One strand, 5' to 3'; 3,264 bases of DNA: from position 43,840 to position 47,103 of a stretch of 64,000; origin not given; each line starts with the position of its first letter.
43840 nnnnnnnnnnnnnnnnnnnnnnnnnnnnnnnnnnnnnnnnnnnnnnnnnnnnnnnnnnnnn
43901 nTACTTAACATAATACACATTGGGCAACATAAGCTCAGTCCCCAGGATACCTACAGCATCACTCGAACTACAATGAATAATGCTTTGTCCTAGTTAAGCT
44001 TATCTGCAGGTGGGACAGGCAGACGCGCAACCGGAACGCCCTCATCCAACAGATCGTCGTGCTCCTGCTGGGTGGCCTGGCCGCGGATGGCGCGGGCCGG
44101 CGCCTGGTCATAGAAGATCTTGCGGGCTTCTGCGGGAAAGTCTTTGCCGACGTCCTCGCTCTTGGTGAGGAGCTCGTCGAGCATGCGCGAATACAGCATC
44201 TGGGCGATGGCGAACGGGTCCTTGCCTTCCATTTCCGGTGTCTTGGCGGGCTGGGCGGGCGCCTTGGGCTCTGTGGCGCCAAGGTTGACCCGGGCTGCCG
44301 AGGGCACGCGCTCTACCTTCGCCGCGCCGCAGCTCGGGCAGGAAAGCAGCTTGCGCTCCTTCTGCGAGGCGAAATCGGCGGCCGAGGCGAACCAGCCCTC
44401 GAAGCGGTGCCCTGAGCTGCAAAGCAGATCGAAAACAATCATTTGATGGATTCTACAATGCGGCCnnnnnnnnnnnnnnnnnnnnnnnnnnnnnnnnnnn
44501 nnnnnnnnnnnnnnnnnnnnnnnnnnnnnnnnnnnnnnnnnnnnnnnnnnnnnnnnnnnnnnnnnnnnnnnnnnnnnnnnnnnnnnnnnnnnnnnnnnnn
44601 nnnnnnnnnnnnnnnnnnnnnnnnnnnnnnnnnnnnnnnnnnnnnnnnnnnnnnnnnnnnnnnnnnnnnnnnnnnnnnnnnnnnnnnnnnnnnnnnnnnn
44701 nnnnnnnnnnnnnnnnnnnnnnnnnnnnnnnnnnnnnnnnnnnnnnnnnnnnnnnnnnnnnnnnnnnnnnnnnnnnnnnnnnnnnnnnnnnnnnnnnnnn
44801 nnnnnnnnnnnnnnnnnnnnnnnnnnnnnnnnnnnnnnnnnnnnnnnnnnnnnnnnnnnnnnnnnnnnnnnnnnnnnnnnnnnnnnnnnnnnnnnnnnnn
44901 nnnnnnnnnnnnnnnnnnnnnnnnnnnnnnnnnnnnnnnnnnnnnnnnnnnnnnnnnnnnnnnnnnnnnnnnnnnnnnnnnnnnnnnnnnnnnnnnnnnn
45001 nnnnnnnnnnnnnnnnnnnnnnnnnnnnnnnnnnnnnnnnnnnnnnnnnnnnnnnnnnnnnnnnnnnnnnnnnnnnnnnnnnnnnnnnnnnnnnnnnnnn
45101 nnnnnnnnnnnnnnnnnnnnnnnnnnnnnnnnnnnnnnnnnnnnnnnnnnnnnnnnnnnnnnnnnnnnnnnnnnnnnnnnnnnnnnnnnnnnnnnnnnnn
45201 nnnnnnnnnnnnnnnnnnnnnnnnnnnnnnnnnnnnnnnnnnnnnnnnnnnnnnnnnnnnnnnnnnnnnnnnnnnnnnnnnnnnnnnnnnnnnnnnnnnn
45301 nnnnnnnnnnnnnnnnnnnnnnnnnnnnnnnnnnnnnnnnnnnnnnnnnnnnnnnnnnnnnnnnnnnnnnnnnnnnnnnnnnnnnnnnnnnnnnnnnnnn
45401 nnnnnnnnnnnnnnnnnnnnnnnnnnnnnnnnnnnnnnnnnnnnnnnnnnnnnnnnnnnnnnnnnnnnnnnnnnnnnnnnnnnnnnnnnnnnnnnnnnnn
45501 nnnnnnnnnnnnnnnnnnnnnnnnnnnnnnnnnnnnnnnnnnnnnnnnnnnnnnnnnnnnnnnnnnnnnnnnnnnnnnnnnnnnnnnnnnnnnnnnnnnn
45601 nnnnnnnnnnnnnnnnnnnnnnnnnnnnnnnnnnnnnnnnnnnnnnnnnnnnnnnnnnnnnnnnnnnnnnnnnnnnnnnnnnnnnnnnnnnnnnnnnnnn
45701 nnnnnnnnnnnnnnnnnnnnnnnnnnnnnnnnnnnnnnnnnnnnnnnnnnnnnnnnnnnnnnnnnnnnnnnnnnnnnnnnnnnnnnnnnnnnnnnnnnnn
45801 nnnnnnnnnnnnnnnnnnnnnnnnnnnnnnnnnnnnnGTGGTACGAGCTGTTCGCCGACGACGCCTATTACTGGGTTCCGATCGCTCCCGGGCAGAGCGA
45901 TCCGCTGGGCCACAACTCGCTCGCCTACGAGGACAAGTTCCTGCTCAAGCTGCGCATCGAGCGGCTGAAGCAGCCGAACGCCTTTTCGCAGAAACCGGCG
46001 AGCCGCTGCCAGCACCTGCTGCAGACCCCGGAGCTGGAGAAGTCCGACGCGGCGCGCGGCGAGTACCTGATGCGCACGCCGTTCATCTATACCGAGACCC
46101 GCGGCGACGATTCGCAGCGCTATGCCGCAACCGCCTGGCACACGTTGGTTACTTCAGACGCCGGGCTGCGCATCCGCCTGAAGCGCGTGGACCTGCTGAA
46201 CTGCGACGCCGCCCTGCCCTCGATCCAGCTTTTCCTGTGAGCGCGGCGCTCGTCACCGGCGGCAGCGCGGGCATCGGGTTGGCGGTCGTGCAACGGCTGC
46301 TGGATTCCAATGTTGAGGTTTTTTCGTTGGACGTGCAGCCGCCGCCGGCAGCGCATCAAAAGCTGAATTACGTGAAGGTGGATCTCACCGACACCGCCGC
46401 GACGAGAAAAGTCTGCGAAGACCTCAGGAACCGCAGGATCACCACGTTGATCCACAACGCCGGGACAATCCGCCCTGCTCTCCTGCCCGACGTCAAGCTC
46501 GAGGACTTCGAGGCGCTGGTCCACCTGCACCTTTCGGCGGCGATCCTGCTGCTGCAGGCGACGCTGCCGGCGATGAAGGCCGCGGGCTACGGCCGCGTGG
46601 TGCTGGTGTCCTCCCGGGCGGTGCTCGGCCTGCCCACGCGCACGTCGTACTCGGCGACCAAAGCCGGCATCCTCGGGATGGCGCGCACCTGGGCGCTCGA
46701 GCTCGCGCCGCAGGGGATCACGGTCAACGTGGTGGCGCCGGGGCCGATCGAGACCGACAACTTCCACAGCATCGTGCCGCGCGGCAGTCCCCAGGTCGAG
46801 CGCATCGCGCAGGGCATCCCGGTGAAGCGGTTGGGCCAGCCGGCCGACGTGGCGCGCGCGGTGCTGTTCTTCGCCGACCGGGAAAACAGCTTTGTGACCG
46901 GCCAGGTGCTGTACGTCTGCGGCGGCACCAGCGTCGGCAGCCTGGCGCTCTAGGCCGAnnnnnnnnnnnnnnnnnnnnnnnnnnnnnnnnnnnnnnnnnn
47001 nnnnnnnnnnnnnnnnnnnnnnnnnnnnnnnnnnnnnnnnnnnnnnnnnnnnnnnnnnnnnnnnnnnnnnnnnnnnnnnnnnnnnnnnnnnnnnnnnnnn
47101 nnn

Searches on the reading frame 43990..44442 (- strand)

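Call 14: search_protein_families(library=ncbifam, proteins=[window:43990-44442:-])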
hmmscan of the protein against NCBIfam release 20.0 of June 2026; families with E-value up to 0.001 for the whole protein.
window:43990-44442:- (150 aa): 1 family
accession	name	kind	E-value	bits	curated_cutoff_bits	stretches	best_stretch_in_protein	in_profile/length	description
TIGR02605.1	CxxC_CxxC_SSSS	subfamily_domain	0.00034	20.6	31.3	1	25-54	19-48/52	FmdB family zinc ribbon protein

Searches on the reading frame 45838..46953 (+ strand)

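Call 14: search_protein_families(library=ncbifam, proteins=[window:45838-46953:+])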
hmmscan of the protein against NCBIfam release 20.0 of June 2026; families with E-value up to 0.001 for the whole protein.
window:45838-46953:+ (371 aa): 219 families (the best 25 are shown)
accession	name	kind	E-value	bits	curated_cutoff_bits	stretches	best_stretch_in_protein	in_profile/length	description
NF005753.0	PRK07577.1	equivalog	2.4e-61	207.3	310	1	136-368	5-236/237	SDR family oxidoreductase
NF009466.0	PRK12826.1-2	subfamily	9.1e-49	166.1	222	1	136-365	5-245/248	3-oxoacyl-ACP reductase FabG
NF009468.0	PRK12826.1-4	equivalog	5.8e-45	154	318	1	136-364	9-247/256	SDR family oxidoreductase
TIGR01830.1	3oxo_ACP_reduc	equivalog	7.4e-45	153.5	297.75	1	137-363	1-237/239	3-oxoacyl-[acyl-carrier-protein] reductase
NF009464.0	PRK12824.1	subfamily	1.1e-43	149.7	269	1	136-364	4-242/245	3-oxoacyl-ACP reductase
NF047420.2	EF_P_mod_YmfI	equivalog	1.3e-43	149.5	238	1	137-363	2-234/236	elongation factor P 5-aminopentanone reductase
NF004202.0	PRK05653.2-2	equivalog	3.9e-43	147.9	333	1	136-364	9-247/259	3-oxoacyl-ACP reductase FabG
NF004198.0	PRK05653.1-3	equivalog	8.9e-43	146.5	296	1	136-365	9-247/248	3-oxoacyl-ACP reductase FabG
NF005067.0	PRK06484.1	equivalog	2.5e-40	138.5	713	1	137-365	12-252/524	short chain dehydrogenase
NF005559.1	PRK07231.1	subfamily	3.8e-40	137.9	215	1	136-365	6-248/249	glucose 1-dehydrogenase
NF005893.0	PRK07856.1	equivalog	8.3e-40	136.7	255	1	136-364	11-241/255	SDR family oxidoreductase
NF040605.2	mycolic_FabG1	exception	1.1e-39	136.7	420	1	137-367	4-232/233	3-oxoacyl-ACP reductase FabG1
NF004197.0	PRK05653.1-1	equivalog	7e-39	133.9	332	1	136-364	9-246/249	3-oxoacyl-ACP reductase FabG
NF004200.0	PRK05653.1-5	equivalog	3e-38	131.7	273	1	136-363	4-240/242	3-oxoacyl-ACP reductase FabG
NF006110.0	PRK08261.1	equivalog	5.8e-38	130.9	410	1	135-367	215-453/454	3-oxoacyl-ACP reductase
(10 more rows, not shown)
